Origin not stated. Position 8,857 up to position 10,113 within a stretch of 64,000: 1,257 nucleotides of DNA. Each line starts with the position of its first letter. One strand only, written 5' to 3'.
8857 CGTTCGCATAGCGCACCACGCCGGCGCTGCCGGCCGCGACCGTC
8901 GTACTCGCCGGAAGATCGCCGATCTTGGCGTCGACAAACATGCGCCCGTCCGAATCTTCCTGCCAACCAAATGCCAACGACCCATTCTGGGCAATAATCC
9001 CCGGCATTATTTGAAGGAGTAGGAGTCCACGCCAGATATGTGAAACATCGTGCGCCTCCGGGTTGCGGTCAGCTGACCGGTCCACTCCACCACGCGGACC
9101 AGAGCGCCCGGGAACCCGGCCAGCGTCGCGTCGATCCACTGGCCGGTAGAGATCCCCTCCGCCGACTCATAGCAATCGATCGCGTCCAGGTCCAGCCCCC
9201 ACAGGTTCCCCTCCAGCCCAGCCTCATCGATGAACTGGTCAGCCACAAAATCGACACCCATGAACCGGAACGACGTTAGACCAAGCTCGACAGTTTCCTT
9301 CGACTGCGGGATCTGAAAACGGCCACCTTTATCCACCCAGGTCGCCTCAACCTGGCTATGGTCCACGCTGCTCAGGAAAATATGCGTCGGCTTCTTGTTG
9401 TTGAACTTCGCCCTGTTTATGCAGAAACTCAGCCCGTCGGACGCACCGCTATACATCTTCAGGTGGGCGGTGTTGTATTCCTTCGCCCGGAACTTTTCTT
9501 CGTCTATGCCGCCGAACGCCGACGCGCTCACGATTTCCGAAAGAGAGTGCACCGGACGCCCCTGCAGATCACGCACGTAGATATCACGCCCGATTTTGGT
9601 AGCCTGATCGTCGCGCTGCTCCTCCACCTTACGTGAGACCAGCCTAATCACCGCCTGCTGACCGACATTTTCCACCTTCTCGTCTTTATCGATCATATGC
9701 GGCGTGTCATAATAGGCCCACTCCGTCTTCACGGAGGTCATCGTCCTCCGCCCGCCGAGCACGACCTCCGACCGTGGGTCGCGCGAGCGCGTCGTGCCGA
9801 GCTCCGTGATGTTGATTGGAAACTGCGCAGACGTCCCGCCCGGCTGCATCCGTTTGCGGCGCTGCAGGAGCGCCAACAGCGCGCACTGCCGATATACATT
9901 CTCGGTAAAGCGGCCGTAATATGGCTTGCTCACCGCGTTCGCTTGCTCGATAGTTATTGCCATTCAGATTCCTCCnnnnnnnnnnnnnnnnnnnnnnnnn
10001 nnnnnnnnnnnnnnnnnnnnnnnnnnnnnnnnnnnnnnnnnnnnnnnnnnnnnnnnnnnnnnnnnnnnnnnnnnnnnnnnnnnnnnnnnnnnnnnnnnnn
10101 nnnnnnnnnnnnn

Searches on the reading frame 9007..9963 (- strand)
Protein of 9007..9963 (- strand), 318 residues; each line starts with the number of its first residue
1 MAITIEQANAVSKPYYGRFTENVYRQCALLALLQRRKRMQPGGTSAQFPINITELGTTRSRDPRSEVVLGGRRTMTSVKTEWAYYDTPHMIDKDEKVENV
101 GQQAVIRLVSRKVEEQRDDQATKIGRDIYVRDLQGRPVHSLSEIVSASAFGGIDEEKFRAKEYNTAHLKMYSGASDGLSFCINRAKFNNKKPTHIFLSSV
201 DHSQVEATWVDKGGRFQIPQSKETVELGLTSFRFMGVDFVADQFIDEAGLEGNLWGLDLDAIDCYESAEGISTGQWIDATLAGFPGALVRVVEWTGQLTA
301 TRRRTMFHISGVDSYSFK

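Call 57: search_protein_families(library=phrogs, proteins=[window:9007-9963:-], max_evalue=0.001)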
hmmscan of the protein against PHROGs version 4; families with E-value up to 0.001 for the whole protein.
window:9007-9963:- (318 aa): 1 family
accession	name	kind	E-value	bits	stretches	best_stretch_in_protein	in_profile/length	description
phrog_9953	-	head and packaging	4.3e-16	60.2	1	18-304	23-321/329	major head protein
